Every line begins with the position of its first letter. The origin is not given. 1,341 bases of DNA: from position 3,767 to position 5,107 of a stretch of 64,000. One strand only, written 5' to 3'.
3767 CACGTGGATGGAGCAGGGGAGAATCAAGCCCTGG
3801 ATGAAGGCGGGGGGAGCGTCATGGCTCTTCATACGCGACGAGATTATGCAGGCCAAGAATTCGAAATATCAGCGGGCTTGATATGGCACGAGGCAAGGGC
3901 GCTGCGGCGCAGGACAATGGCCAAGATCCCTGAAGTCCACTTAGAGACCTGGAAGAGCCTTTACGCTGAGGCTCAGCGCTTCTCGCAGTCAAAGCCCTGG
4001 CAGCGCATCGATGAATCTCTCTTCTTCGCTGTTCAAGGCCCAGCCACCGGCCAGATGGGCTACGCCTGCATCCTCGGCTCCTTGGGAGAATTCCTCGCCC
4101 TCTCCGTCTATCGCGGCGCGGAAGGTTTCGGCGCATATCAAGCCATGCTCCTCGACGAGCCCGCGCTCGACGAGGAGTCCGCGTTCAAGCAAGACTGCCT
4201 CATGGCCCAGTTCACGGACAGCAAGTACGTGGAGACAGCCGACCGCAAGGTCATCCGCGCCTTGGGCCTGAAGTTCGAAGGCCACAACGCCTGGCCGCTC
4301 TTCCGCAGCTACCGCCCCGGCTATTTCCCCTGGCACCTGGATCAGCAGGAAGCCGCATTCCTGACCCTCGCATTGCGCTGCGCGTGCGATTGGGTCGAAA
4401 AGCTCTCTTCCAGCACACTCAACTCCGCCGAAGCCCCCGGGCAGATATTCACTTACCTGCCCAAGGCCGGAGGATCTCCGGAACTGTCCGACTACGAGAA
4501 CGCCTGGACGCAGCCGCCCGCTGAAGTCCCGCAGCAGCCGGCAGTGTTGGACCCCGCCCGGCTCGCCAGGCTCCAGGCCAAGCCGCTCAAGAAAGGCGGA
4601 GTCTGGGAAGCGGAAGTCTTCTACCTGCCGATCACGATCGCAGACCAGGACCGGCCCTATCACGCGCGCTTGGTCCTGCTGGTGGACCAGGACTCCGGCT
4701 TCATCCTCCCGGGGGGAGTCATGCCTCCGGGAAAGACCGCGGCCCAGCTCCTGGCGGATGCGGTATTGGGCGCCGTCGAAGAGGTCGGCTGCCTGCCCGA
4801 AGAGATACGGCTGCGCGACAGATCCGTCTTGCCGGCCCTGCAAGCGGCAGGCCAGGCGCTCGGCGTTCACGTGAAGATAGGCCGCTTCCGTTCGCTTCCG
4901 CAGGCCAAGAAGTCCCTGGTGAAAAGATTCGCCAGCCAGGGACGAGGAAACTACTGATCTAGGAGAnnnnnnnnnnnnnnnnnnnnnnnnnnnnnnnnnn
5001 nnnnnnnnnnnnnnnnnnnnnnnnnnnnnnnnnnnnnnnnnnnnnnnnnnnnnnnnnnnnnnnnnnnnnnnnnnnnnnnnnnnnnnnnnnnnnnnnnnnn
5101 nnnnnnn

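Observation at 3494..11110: About 7.5-kb accessory segment bounded by imperfect direct repeats that duplicate the 3' end of a P-loop gene, with no recognisable integrase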

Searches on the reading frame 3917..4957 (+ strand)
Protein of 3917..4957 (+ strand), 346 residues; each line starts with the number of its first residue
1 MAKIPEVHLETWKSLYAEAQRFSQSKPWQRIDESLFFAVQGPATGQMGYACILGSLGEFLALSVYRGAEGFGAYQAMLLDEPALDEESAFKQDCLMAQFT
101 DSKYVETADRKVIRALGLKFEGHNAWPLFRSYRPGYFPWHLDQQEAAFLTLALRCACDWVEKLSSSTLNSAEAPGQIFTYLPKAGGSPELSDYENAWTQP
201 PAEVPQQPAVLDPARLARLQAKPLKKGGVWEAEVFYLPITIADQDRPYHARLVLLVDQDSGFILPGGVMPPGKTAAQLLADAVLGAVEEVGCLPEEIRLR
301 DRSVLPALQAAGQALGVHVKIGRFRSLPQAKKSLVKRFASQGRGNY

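Call 11: search_protein_families(library=pfam, max_evalue=0.01, proteins=[window:3917-4957:+])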
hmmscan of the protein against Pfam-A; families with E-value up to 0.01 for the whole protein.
window:3917-4957:+ (346 aa): 2 families
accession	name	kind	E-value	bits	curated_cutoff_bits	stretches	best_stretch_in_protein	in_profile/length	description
PF23988.1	DUF7309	-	3.7e-48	163.5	27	1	12-173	1-163/170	Domain of unknown function (DUF7309)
PF22007.2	DUF6930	-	4.1e-21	75.9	27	1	215-333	1-121/123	Domain of unknown function (DUF6930)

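Call 12: search_protein_families(library=ncbifam, max_evalue=0.01, proteins=[window:3917-4957:+])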
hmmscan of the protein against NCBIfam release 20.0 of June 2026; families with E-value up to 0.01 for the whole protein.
window:3917-4957:+ (346 aa): 0 families

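Call 38: find_homologous_proteins(query=window:3917-4957:+, max_evalue=0.00001)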
Query window:3917-4957:+ (346 aa): 273 proteins with E <= 0.00001 among 5049 candidates; the best 120 are listed.
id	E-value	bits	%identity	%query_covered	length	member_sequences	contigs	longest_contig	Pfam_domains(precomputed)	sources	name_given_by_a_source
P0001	6.8e-232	787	100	100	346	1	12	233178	PF23988.2,PF22007.3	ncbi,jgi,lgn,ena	-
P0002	5.3e-150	517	67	99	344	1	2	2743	PF23988.2,PF22007.3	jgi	jgi:hypothetical protein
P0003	1.4e-147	509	65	99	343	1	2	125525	PF23988.2,PF22007.3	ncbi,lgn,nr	ncbi:MAG: hypothetical protein NTX64_03625 [Elusimicrobia bacterium]|nr:hypothetical protein [Elusim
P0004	2.8e-146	505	65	99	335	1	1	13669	PF23988.2,PF22007.3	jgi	jgi:hypothetical protein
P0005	8.0e-135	467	64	95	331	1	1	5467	PF23988.2,PF22007.3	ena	-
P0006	1.4e-112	394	52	99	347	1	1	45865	PF23988.2,PF22007.3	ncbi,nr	ncbi:MAG: hypothetical protein HYX59_04005 [Elusimicrobia bacterium]|nr:hypothetical protein [Elusim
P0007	1.6e-112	394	52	99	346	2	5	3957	PF23988.2,PF22007.3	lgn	-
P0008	1.0e-111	392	52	99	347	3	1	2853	PF23988.2,PF22007.3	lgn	-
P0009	4.1e-111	390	51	99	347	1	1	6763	PF23988.2,PF22007.3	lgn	-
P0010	1.1e-108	382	51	99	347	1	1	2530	PF23988.2,PF22007.3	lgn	-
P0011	4.1e-89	317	45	100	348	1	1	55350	PF23988.2,PF22007.3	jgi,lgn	jgi:hypothetical protein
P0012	2.0e-88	315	43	99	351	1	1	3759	PF23988.2,PF22007.3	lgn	-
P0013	6.0e-85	303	42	99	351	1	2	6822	PF23988.2,PF22007.3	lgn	-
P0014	8.4e-78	280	46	84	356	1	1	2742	PF23988.2,PF22007.3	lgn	-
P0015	8.2e-76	273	42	98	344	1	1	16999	PF23988.2,PF22007.3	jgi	-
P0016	3.0e-72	262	41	99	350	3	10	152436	PF23988.2,PF22007.3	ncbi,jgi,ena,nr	ncbi:MAG: hypothetical protein AUJ52_11740 [Elusimicrobia bacterium CG1_02_63_36]|nr:MAG: hypothetic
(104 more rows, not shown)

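Call 39: find_encoding_contigs(protein=P0003, flank=10000, max_places=2)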
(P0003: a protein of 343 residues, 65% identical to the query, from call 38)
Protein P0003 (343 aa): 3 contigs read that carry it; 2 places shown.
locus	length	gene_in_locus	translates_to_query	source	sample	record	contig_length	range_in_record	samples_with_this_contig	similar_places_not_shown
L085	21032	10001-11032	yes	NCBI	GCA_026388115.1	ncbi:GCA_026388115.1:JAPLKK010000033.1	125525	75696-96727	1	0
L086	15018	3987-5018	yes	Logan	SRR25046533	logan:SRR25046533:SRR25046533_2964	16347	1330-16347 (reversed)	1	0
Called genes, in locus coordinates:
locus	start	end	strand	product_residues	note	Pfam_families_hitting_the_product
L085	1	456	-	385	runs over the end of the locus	PF02661:Fic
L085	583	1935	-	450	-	PF01225:Mur_ligase, PF08245:Mur_ligase_M, PF02875:Mur_ligase_C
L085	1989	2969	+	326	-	PF10023:Aminopep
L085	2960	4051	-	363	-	PF00923:TAL_FSA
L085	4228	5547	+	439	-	PF03447:NAD_binding_3, PF00742:Homoserine_dh, PF01842:ACT, PF22629:ACT_AHAS_ss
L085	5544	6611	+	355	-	PF00291:PALP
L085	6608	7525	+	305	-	PF00288:GHMP_kinases_N, PF08544:GHMP_kinases_C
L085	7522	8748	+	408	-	PF00696:AA_kinase, PF01842:ACT, PF22468:ACT_9, PF13840:ACT_7, PF22468:ACT_9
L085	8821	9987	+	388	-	PF17761:DUF1016_N, PF06250:YhcG_C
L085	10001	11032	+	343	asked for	PF23988:DUF7309, PF22007:DUF6930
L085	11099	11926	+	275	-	PF01210:NAD_Gly3P_dh_N (weak), PF03807:F420_oxidored, PF14748:P5CR_dimer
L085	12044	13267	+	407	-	PF01612:DNA_pol_A_exo1, PF00570:HRDC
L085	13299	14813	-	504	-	PF01875:Memo, PF01871:AMMECR1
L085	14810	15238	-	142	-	PF00226:DnaJ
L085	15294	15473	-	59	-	-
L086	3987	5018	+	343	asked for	PF23988:DUF7309, PF22007:DUF6930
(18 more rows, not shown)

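Call 40: find_encoding_contigs(protein=P0006, flank=10000, max_places=2)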
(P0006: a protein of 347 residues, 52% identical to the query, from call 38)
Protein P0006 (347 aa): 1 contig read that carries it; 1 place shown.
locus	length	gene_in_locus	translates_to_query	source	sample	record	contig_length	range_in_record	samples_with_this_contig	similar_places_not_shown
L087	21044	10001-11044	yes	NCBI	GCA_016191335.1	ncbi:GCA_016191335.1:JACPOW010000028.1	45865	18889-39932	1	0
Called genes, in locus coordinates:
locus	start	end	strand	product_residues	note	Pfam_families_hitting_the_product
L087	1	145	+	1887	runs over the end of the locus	PF13750:Big_3_3 (faint), PF19077:Big_13 (faint), PF08450:SGL (faint), PF13449:Phytase-like (faint), PF25021:TEN_NHL (faint), PF01436:NHL (faint)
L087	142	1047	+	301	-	PF03687:UPF0164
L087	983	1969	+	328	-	PF07484:Collar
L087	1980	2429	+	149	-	PF26550:Tricorn_2nd (weak)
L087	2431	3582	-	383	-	-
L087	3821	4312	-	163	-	-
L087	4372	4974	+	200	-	PF07929:PRiA4_ORF3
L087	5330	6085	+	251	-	PF02661:Fic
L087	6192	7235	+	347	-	PF23988:DUF7309, PF22007:DUF6930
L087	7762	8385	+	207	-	PF07929:PRiA4_ORF3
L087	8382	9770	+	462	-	PF04326:SLFN_AlbA_2, PF13749:HATPase_c_4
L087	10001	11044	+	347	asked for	PF23988:DUF7309, PF22007:DUF6930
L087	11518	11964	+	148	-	PF00027:cNMP_binding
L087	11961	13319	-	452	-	PF13371:TPR_9 (faint), PF07719:TPR_2 (faint), PF13431:TPR_17 (faint), PF13432:TPR_16 (weak), PF14559:TPR_19 (faint)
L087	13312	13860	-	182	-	PF00936:BMC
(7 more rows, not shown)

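Call 41: find_encoding_contigs(protein=P0016, flank=10000, max_places=2)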
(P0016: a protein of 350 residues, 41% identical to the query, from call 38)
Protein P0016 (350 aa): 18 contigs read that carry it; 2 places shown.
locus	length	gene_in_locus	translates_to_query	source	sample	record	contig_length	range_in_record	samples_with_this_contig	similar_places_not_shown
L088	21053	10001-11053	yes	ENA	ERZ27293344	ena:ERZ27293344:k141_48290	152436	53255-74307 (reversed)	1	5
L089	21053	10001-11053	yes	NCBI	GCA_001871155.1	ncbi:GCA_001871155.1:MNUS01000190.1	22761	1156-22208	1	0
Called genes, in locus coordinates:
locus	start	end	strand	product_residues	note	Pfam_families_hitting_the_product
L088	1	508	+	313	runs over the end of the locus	PF01297:ZnuA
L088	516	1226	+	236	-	PF00005:ABC_tran, PF13304:AAA_21 (faint)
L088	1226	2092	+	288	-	PF00950:ABC-3, PF01032:FecCD (weak)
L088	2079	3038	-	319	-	PF02492:cobW, PF07683:CobW_C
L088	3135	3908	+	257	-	PF00512:HisKA, PF02518:HATPase_c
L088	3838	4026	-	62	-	-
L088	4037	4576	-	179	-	-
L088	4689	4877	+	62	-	PF12728:HTH_17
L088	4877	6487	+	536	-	PF12161:HsdM_N, PF02384:N6_Mtase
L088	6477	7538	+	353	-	PF17761:DUF1016_N, PF06250:YhcG_C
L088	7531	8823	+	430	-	PF01420:Methylase_S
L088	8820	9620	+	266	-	PF14355:Abi_C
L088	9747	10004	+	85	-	-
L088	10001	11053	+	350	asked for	PF23988:DUF7309, PF22007:DUF6930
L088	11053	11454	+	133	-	-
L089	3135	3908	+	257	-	PF00512:HisKA, PF02518:HATPase_c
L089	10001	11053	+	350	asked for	PF23988:DUF7309, PF22007:DUF6930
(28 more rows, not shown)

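Call 56: search_solved_structures(query=window:3917-4957:+, max_evalue=1)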
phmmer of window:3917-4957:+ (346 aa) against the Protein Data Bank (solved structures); distinct sequences matched with E-value up to 1: 2.
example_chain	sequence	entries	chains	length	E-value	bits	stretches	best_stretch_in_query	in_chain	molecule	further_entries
9o5k_G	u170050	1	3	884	0.68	12.2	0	177-265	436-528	Puromycin-sensitive aminopeptidase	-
2yrv_A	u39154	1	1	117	0.86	11.8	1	62-114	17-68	AT-rich interactive domain-containing protein 4A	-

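Call 58: search_protein_families(library=padloc, max_evalue=0.01, proteins=[window:3917-4957:+])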
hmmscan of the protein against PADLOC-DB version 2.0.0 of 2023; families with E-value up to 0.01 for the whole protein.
window:3917-4957:+ (346 aa): 0 families

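Call 78: predict_structure(alignment_id=A2)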
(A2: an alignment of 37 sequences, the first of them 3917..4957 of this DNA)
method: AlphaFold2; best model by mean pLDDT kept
length: 346 residues; sequences in the alignment: 37
mean_pLDDT: 90.3   pTM: 0.86
mean pLDDT of the five models: 90.3, 89.5, 88.7, 88.1, 87.9
residues with pLDDT >= 90: 237; 70-90: 91; 50-70: 14; < 50: 4
segments of 3 or more residues with pLDDT < 50: 344-346
pLDDT, mean of each block of 10 residues (from residue 1): 91 97 92 90 93 86 95 85 64 95 96 97 95 94 96 96 88 91 75 90 87 94 96 90 87 96 92 89 96 96 89 94 95 88 51
secondary structure, 60 per line:
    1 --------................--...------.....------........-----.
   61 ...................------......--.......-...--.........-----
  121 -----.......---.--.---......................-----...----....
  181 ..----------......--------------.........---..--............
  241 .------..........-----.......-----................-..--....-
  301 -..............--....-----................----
elements in order: H9-24 E36-40 E47-54 E60-66 H67-79 H86-91 E94-100 H107-115 E126-132 H143-164 E177-182 E193-198 H213-221 E229-241 E248-257 E263-269 H275-290 E296-299 H302-315 E318-321 H327-342

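Call 80: fold_search(model_id=the predicted structure, library=pdb)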
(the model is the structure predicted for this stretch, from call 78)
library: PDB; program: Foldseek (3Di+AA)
matches with E <= 10: 696; with E <= 0.001: 7
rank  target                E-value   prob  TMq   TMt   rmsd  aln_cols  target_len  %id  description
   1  8aa5_AP1              8.9e-05  1.00  0.25  0.20  18.9       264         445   12  Cryo-EM structure of the strand transfer complex of the TnsB transposase (type V-K CRISPR-associated transposon) (released 2022-10-19)
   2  8ea3_W                2.4e-04  1.00  0.23  0.16  17.3       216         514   15  V-K CAST Transpososome from Scytonema hofmanni, major configuration (released 2022-11-30)
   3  7svw_B                3.2e-04  1.00  0.24  0.19  16.7       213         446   13  Strand-transfer complex of TnsB from ShCAST (released 2022-08-10)
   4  8ea3_X                3.4e-04  1.00  0.25  0.18  17.0       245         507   13  V-K CAST Transpososome from Scytonema hofmanni, major configuration (released 2022-11-30)
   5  8rdu_S                4.8e-04  1.00  0.24  0.17  16.6       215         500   12  Conformational Landscape of the Type V-K CRISPR-associated TransposonIntegration Assembly CAST V-K composite map (released 2024-06-19)
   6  4fw2_A                7.7e-04  1.00  0.25  0.40   4.8       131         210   18  Crystal structure of RSV three-domain integrase with disordered N-terminal domain (released 2013-05-15)
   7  8aa5_CP1              9.2e-04  1.00  0.23  0.27   5.5       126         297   18  Cryo-EM structure of the strand transfer complex of the TnsB transposase (type V-K CRISPR-associated transposon) (released 2022-10-19)
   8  3kkr                  1.0e-03  1.00  0.26  0.55   3.5       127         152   15  Crystal structure of catalytic core domain of BIV integrase in crystal form I (released 2010-09-22)
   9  7jn3_A                1.0e-03  1.00  0.27  0.33  13.3       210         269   17  Cryo-EM structure of Rous sarcoma virus cleaved synaptic complex (CSC) with HIV-1 integrase strand transfer inhibitor  (released 2021-03-17)
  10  6qbv_A                1.2e-03  1.00  0.26  0.55   5.2       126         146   17  Structure of the HTLV-2 integrase catalytic core domain in complex with magnesium (dimeric form) (released 2020-09-30)
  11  6qbv_D                1.6e-03  1.00  0.26  0.57   3.9       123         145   16  Structure of the HTLV-2 integrase catalytic core domain in complex with magnesium (dimeric form) (released 2020-09-30)
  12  5ejk_A                1.6e-03  1.00  0.26  0.33   5.4       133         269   16  Crystal structure of the Rous sarcoma virus intasome (released 2016-02-17)
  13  7ouf_A                1.7e-03  1.00  0.24  0.32   9.4       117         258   14  Structure of the STLV intasome:B56 complex bound to the strand-transfer inhibitor XZ450 (released 2021-08-18)
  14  6qbt                  1.9e-03  1.00  0.25  0.53   5.2       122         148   16  Structure of the HTLV-2 integrase catalytic core domain in complex with magnesium (trimeric form) (released 2020-09-30)
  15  7pel_A                2.0e-03  1.00  0.27  0.35   7.4       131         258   15  CryoEM structure of simian T-cell lymphotropic virus intasome in complex with PP2A regulatory subunit B56 gamma (released 2021-08-25)
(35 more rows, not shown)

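Call 88: find_encoding_contigs(protein=P0004, flank=7000, max_places=2)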
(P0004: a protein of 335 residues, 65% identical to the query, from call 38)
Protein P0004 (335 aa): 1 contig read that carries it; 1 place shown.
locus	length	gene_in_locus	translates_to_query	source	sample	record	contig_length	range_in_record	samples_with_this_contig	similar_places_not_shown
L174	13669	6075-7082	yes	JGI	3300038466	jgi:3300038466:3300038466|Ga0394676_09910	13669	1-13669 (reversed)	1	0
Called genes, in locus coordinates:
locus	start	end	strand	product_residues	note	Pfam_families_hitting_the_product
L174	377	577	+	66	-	PF12728:HTH_17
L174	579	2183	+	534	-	PF12161:HsdM_N, PF02384:N6_Mtase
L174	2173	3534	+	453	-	PF01420:Methylase_S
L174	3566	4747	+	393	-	PF13304:AAA_21, PF13175:AAA_15 (weak)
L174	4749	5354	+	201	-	PF14103:DUF4276 (weak)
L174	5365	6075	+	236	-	PF07505:DUF5131, PF17338:GP88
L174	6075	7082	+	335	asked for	PF23988:DUF7309, PF22007:DUF6930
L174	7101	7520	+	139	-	PF08780:NTase_sub_bind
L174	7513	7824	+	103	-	PF22600:MTPAP-like_central (weak), PF01909:NTP_transf_2, PF18765:Polbeta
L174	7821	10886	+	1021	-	PF04313:HSDR_N, PF04851:ResIII, PF18766:SWI2_SNF2, PF22679:T1R_D3-like, PF11867:T1RH-like_C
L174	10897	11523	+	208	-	-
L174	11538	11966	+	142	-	-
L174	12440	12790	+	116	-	-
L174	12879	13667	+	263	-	?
